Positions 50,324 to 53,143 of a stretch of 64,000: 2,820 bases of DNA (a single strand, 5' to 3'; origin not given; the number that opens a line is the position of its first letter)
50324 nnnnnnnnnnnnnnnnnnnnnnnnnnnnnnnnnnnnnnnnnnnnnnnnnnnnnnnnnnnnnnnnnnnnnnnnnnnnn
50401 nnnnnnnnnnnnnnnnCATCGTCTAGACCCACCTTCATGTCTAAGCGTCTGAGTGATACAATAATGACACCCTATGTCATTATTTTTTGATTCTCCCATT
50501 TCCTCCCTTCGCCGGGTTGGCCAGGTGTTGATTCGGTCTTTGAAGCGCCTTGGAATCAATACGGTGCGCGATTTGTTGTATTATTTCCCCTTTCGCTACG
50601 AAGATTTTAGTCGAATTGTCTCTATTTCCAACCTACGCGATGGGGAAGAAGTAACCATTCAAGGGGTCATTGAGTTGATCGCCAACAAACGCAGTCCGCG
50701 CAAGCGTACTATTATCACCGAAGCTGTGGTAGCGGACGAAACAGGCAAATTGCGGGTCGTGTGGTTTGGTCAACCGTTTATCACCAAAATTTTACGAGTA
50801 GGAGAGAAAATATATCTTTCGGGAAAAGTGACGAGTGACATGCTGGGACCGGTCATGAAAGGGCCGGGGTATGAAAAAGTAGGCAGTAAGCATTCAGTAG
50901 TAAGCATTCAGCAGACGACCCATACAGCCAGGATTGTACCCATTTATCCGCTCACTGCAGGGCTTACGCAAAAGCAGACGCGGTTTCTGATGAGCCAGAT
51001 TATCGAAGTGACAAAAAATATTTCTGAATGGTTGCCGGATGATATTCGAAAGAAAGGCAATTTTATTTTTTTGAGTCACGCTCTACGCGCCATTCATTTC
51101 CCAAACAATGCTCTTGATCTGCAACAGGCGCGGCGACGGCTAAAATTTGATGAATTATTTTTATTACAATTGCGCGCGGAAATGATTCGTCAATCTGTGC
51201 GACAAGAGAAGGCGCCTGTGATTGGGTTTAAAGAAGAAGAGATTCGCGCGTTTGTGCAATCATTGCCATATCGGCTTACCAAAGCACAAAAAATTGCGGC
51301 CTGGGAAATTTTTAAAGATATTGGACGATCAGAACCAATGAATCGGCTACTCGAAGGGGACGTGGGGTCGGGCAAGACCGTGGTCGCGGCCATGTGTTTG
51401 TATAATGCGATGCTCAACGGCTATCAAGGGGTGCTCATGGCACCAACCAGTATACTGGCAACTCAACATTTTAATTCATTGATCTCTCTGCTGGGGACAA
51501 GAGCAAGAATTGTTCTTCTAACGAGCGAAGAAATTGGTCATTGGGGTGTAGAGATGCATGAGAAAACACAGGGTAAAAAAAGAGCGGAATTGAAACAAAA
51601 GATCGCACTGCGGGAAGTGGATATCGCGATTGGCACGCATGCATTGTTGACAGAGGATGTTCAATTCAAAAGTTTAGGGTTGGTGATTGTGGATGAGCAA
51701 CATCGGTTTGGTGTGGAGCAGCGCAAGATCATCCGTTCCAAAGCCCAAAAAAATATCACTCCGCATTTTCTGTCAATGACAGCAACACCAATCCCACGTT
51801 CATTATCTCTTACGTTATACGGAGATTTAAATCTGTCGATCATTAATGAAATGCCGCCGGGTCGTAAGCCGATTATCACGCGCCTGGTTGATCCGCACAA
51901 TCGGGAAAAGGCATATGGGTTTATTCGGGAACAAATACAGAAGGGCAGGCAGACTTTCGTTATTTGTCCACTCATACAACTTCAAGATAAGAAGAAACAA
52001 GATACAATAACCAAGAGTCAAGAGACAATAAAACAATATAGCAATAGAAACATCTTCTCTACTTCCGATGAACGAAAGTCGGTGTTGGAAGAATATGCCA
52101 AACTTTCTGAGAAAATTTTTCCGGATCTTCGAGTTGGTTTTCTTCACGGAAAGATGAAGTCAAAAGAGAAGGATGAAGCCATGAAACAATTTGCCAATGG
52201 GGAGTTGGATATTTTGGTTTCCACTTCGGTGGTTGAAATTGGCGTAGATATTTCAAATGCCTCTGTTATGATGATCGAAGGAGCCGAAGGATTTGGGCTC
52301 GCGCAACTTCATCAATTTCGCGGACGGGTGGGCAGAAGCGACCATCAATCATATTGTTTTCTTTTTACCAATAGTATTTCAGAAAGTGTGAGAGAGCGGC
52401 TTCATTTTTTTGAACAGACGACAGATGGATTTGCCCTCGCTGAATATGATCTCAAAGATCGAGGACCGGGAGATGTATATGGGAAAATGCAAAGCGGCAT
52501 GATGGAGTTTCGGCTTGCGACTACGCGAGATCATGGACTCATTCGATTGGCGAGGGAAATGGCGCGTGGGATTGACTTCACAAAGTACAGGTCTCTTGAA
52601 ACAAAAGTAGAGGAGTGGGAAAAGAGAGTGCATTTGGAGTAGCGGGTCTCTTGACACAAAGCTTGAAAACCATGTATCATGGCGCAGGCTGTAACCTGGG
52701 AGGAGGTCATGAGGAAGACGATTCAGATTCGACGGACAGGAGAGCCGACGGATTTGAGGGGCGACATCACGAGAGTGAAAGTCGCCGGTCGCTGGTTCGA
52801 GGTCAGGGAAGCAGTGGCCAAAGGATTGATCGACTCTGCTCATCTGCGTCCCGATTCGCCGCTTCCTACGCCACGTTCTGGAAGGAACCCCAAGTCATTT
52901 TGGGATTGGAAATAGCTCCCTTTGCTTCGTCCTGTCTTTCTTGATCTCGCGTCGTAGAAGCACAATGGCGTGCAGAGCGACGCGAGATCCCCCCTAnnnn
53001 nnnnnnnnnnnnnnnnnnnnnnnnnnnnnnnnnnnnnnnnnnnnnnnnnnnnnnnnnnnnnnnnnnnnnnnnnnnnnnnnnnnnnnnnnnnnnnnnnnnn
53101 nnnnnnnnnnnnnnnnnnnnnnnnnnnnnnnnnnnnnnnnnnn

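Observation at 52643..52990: GC-rich mini-module after recG with its own consensus promoter, a small ORF and a 12-bp stem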

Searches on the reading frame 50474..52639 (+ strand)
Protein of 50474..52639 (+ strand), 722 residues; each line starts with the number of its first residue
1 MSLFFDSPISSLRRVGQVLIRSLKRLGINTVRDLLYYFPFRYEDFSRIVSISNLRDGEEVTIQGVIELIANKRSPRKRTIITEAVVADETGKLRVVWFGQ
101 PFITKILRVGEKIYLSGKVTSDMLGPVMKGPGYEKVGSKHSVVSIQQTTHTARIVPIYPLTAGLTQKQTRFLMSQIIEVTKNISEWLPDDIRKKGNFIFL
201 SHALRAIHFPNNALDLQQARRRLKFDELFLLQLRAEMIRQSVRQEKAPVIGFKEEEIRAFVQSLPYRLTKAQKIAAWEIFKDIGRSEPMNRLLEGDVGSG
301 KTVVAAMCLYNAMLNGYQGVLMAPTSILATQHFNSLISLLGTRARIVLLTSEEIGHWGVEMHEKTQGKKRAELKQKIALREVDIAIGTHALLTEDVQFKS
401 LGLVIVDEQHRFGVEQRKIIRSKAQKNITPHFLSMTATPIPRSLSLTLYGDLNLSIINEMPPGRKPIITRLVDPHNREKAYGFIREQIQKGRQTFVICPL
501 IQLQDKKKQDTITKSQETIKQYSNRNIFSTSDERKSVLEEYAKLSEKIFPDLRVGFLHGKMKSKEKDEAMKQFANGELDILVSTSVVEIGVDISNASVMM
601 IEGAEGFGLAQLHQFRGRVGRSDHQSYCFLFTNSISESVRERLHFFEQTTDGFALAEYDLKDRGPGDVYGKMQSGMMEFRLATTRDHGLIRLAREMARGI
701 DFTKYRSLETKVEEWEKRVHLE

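Call 7: search_protein_families(library=pfam, proteins=[window:50474-52639:+], max_evalue=1)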
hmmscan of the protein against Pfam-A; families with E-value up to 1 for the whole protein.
window:50474-52639:+ (722 aa): 11 families
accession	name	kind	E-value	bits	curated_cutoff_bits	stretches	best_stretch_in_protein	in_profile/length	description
PF17191.10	RecG_wedge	-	7.5e-29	100.8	23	1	10-177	3-159/162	RecG wedge domain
PF00270.35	DEAD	-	4.7e-22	78.9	26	1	289-442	15-162/167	DEAD/DEAH box helicase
PF00271.37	Helicase_C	-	2.9e-19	69.8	23.5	1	521-622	12-109/110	Helicase conserved C-terminal domain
PF04851.21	ResIII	-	8.6e-11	42.5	22.5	1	268-439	4-162/164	Type III restriction enzyme, res subunit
PF19833.4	RecG_dom3_C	-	1.2e-08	35.3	26.8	1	649-700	1-54/87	ATP-dependent DNA helicase RecG, domain 3, C-terminal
PF01336.31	tRNA_anti-codon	-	1.8e-05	25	27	1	60-122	1-60/75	OB-fold nucleic acid binding domain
PF22590.2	Cas3-like_C_2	-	8.3e-05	23.3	27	1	539-623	17-105/106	CRISPR-associated nuclease/helicase Cas3, C-terminal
PF20720.3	nSTAND3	-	0.007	16.5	27.2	1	292-322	21-51/155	Novel STAND NTPase 3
PF12846.13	AAA_10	-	0.017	14.6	27.5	1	290-353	23-84/362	AAA-like domain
PF13604.12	AAA_30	-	0.06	13.5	27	1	280-426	10-114/191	AAA domain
PF13191.12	AAA_16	-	0.11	13.5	32.6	1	279-376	15-113/167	AAA ATPase domain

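Call 14: find_related_loci(query=window:50474-52639:+, collection=metagenome_contigs, flank=4000)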
Query window:50474-52639:+ (722 aa) in metagenome_contigs; peptide patterns used: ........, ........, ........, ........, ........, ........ (x = any residue, [..] = any of these).
212 stretches matched a pattern; 143 encode a relative of the query (tblastn E <= 1e-3); the best 80 are kept; 80 distinct loci.
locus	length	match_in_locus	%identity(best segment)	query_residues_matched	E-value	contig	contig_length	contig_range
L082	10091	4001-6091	61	7-722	0e+0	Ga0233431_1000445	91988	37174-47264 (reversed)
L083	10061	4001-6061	59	2-722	0e+0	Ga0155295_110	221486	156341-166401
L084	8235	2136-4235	57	5-722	0e+0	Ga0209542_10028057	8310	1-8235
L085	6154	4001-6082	58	9-722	0e+0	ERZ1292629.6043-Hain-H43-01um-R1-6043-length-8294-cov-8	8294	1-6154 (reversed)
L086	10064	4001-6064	57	2-722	0e+0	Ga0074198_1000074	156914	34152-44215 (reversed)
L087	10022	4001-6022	57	5-722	0e+0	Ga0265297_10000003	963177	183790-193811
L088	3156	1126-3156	57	1-697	0e+0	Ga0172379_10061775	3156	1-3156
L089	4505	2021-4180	55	5-722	0e+0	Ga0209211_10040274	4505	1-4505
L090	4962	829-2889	56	5-722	0e+0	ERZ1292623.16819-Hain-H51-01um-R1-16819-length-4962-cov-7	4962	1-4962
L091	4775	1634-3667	55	1-722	0e+0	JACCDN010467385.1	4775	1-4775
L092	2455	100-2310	54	1-722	0e+0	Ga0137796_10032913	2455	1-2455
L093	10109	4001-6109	55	5-722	0e+0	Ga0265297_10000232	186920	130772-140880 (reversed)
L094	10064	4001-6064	56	5-722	0e+0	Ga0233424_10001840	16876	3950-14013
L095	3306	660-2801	55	7-722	0e+0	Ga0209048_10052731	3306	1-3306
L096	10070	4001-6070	55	5-722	0e+0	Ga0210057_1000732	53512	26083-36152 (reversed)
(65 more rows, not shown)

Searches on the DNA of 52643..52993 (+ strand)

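Call 58: search_dna_similar(query=window:52643-52993:+, collection=phages, mode=distant, max_evalue=0.01, max_rows=5)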
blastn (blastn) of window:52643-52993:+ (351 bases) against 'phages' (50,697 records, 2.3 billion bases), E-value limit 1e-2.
No match.
